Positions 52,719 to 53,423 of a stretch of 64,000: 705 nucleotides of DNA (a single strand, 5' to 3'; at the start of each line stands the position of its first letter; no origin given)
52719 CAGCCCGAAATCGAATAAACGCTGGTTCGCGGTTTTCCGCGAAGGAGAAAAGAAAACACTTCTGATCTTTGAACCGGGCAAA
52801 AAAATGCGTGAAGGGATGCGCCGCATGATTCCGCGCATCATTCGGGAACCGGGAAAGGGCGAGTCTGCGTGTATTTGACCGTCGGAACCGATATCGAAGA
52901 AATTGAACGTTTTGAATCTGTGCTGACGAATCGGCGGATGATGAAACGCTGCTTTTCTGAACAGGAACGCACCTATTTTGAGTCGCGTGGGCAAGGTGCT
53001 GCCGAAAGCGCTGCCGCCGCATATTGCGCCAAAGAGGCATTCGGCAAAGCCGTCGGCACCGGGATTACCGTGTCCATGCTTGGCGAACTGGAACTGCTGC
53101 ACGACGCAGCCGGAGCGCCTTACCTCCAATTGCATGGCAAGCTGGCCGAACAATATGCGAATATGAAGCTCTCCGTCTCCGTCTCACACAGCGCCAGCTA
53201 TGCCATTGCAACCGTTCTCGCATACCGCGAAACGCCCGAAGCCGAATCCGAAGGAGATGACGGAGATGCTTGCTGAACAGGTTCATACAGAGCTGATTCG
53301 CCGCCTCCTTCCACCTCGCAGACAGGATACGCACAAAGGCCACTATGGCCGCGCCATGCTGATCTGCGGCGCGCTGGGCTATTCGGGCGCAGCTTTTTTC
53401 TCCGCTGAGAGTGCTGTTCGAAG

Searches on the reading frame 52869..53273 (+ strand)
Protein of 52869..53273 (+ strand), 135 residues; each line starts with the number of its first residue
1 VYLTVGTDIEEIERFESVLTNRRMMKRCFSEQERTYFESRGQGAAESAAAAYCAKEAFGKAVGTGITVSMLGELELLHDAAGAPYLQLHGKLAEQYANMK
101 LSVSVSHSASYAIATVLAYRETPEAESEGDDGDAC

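Call 81: search_protein_families(library=ncbifam, proteins=[window:52869-53273:+], max_evalue=1)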
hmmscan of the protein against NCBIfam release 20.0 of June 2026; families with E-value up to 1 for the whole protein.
window:52869-53273:+ (135 aa): 14 families
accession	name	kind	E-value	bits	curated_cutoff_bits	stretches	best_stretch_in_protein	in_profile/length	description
TIGR00556.1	pantethn_trn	domain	9e-25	87.2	45.35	1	3-117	3-124/128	phosphopantetheine--protein transferase domain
NF011250.0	PRK14656.1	equivalog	3.8e-20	72.2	175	1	1-117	1-122/126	holo-[acyl-carrier-protein] synthase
TIGR00516.1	acpS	equivalog_domain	7.9e-20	71.4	59.8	1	2-118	2-120/125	holo-ACP synthase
NF000832.0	PRK00070.3-2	equivalog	9.1e-17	61.5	107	1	1-118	1-114/116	holo-ACP synthase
NF011254.0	PRK14660.1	equivalog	1.1e-15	57.8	195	1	1-117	1-122/125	holo-[acyl-carrier-protein] synthase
NF000831.0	PRK00070.3-1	equivalog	5.7e-15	55.4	124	1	3-117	4-126/130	holo-ACP synthase AcpS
NF011251.0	PRK14657.1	equivalog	2.8e-14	53.2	165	1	1-117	1-120/123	holo-[acyl-carrier-protein] synthase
NF011253.0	PRK14659.1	equivalog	2e-12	47.8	156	1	1-120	1-121/123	holo-[acyl-carrier-protein] synthase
NF011257.0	PRK14663.1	equivalog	2.2e-11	43.8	186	1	4-119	2-118/123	holo-[acyl-carrier-protein] synthase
NF011255.0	PRK14661.1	equivalog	4.1e-10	39.8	209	1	1-131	1-120/169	holo-[acyl-carrier-protein] synthase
NF011256.0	PRK14662.1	equivalog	1.4e-09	38.3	150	1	2-117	2-116/123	4'-phosphopantetheinyl transferase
NF000835.0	PRK00070.4-1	equivalog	3.4e-05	24.1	128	1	1-120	1-113/115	holo-ACP synthase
NF042922.1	4PPT_HetI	equivalog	0.0046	16.3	370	1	5-68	124-185/235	4'-phosphopantetheinyl transferase HetI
NF047349.1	4PPT_AusB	equivalog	0.021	14.3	225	1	4-68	100-154/205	aureusimine biosynthesis 4'-phosphopantetheinyl transferase AusB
